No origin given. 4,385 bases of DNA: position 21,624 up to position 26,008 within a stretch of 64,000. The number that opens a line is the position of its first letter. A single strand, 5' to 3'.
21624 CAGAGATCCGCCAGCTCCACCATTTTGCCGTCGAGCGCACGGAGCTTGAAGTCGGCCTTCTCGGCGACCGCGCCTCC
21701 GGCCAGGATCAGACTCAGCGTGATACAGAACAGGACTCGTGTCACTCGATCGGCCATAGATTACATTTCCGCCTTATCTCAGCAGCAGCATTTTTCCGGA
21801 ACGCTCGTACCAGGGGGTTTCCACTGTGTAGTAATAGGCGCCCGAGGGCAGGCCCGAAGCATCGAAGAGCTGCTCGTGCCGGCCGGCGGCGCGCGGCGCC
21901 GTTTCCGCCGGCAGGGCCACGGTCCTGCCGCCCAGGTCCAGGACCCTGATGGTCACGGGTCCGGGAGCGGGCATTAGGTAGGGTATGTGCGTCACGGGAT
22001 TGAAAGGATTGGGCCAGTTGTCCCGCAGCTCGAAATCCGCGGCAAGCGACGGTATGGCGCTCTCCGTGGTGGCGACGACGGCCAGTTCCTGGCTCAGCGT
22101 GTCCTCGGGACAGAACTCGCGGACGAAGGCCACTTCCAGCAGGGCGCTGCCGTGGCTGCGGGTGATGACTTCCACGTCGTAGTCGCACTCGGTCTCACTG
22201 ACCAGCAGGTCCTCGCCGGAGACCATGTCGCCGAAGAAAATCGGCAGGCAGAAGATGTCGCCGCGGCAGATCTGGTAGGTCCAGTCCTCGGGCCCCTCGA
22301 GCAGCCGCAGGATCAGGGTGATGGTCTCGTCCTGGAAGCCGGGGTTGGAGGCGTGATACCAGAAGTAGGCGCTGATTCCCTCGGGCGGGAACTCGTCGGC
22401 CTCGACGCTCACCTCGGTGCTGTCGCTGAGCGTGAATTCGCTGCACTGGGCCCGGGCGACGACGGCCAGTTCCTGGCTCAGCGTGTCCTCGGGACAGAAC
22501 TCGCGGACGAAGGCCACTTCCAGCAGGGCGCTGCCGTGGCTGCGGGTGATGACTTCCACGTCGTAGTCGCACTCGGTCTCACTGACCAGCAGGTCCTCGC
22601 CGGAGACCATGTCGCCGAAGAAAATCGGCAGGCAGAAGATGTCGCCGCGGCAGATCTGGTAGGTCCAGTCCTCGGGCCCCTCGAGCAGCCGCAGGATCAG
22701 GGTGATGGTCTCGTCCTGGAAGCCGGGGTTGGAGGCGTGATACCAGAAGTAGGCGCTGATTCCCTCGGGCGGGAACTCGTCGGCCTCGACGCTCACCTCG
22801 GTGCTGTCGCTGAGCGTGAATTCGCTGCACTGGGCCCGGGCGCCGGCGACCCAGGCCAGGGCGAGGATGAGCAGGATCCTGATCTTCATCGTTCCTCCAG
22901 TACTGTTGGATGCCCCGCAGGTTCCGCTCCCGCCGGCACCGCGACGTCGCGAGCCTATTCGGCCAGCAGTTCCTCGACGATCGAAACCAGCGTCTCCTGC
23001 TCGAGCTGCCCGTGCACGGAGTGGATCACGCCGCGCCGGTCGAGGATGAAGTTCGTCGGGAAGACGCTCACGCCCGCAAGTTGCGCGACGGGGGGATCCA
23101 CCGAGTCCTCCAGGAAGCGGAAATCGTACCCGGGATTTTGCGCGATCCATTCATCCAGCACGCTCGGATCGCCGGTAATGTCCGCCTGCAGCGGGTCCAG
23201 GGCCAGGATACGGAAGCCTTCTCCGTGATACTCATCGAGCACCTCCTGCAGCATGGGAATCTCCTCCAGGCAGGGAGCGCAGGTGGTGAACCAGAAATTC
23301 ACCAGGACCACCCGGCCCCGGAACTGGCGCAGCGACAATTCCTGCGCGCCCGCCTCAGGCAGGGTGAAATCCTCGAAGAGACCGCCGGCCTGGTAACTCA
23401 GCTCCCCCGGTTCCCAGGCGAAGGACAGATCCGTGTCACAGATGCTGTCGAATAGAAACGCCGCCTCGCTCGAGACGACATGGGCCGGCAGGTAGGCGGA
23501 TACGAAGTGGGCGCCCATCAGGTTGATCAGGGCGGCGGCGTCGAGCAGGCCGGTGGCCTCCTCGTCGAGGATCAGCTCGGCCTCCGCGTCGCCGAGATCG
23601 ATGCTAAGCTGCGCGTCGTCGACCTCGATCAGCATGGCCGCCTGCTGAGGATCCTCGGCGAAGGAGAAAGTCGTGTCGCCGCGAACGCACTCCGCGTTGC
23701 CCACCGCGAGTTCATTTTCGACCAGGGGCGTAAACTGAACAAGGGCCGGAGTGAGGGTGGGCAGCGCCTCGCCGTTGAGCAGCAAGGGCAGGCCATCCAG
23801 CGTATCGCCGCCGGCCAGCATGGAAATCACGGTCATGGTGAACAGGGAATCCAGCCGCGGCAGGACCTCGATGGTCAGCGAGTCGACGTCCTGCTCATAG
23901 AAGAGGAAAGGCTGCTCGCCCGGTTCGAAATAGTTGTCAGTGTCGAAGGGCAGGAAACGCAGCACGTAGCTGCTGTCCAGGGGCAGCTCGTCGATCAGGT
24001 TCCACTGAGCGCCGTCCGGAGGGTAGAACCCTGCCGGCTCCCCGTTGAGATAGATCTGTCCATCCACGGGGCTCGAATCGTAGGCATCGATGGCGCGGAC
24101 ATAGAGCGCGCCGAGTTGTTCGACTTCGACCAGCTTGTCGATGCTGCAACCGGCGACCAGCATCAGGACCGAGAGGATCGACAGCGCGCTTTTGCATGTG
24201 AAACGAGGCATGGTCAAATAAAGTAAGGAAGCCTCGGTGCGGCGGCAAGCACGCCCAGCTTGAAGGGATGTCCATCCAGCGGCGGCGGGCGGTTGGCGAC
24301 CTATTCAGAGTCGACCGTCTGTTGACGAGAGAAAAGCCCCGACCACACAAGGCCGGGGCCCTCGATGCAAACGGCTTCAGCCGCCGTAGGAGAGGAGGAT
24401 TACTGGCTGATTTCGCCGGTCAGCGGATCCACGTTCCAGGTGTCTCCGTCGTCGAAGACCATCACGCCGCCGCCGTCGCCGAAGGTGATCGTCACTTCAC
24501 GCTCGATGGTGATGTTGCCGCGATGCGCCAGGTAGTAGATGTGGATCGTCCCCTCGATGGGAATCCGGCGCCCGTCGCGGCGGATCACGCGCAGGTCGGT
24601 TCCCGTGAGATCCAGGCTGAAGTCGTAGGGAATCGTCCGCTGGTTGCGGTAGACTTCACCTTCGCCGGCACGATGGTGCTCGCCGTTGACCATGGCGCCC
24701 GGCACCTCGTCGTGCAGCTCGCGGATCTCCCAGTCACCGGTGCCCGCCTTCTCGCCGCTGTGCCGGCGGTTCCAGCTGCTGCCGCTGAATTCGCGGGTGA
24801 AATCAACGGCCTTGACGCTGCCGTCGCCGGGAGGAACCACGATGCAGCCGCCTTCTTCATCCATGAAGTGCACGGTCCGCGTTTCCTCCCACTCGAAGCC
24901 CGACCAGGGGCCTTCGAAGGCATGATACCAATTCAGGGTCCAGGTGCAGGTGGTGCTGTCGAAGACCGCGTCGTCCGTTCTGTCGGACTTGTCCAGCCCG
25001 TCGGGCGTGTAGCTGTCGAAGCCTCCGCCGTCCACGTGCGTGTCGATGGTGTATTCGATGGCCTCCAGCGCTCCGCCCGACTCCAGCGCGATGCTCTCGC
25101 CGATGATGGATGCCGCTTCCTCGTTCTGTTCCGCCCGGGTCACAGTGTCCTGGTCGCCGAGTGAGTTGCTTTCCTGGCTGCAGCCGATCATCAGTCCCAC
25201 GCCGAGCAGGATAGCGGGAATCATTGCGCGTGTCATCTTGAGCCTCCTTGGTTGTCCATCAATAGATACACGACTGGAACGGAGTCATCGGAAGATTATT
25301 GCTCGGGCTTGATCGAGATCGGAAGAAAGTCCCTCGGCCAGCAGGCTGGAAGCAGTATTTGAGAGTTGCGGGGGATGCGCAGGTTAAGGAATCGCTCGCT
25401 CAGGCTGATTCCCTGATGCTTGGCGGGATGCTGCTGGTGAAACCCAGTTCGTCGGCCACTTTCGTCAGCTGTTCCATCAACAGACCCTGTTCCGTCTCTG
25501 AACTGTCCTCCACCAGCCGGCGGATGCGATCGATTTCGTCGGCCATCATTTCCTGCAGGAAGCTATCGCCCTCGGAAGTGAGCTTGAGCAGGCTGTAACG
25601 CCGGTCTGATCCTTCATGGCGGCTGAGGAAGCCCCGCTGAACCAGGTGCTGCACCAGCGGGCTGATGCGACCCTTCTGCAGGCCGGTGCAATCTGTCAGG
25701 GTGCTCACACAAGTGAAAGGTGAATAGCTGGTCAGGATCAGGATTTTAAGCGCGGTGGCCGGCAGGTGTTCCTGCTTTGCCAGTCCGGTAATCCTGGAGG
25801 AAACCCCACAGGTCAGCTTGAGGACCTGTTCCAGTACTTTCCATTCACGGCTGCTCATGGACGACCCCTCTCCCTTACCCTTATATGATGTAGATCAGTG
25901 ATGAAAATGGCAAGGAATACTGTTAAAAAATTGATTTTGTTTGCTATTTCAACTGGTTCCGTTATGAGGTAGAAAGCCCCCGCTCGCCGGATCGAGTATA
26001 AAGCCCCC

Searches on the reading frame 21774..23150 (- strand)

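Call 16: search_protein_families(library=pfam, proteins=[window:21774-23150:-], max_evalue=0.001)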
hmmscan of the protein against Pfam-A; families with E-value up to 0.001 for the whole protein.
window:21774-23150:- (458 aa): 1 family
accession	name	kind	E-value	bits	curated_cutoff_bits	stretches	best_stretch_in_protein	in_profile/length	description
PF18962.6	Por_Secre_tail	-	0.00052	20.7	27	1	379-445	2-64/75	Secretion system C-terminal sorting domain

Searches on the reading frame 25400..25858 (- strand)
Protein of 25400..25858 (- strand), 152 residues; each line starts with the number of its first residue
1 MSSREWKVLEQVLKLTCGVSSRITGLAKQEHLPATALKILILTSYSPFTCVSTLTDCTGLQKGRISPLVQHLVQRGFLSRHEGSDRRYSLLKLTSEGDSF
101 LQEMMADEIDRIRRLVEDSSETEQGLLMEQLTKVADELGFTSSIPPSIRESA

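Call 4: search_protein_families(library=pfam, proteins=[window:25400-25858:-], max_evalue=0.1)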
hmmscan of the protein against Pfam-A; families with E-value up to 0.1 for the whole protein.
window:25400-25858:- (152 aa): 8 families
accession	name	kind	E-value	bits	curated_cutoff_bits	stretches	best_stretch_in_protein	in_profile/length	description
PF12802.13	MarR_2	-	0.00023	21.7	27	1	51-87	23-60/61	MarR family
PF09382.16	RQC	-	0.00082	19.6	23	1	57-105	56-101/114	RQC domain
PF13463.12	HTH_27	-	0.0058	17.3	22.2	1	52-97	22-68/68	Winged helix DNA-binding domain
PF13601.12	HTH_34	-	0.019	15.5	27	1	49-103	15-71/80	Winged helix DNA-binding domain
PF01047.28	MarR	-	0.02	15.2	24.6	1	34-87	3-57/59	MarR family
PF01978.25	TrmB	-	0.026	14.8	25.6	1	51-91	25-65/68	Sugar-specific transcriptional regulator TrmB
PF13730.12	HTH_36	-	0.073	13.3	25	0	39-78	11-55/55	Helix-turn-helix domain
PF09339.16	HTH_IclR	-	0.098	12.9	22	0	54-80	24-50/52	IclR helix-turn-helix domain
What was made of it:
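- Checked: The MarR-like gene (25400-25858) is adjacent, but its Pfam MarR hits are below cut-off (21.7 bits against 27; call 4).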

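Call 5: search_protein_families(library=ncbifam, proteins=[window:25400-25858:-], max_evalue=0.1)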
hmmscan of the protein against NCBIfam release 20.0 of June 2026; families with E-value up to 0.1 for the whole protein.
window:25400-25858:- (152 aa): 9 families
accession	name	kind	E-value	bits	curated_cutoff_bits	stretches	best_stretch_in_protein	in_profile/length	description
NF045593.1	bilirub_TF_BilQ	equivalog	1.6e-06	27.9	125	1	52-136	48-133/135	bilirubin utilization transcriptional regulator BilQ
NF008122.0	PRK10870.1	equivalog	1.6e-05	24.7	157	1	63-132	86-155/176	transcriptional repressor MprA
NF053777.1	Saro0803TransReg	equivalog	0.00024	20.8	200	1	42-134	45-138/140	Saro_0803 family transcriptional regulator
NF053814.1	teico_TcaR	equivalog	0.0024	17.9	170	1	41-123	46-130/151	MarR family transcriptional regulator TcaR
NF052638.1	TransRegOhrRVib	equivalog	0.0058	16.4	200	1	50-103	53-107/141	transcriptional regulator OhrR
TIGR02337.1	HpaR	equivalog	0.012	15.4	121.2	1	52-138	46-129/130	homoprotocatechuate degradation operon regulator HpaR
TIGR01610.1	phage_O_Nterm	equivalog_domain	0.015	15.7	45.5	0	2-80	24-79/95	phage replication protein O, N-terminal domain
NF003210.0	PRK04172.1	equivalog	0.033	13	350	1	31-132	3-95/496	phenylalanine--tRNA ligase subunit alpha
NF050133.1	TransRegFabT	equivalog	0.063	13.6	200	1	60-134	55-130/138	fatty acid biosynthesis transcriptional regulator FabT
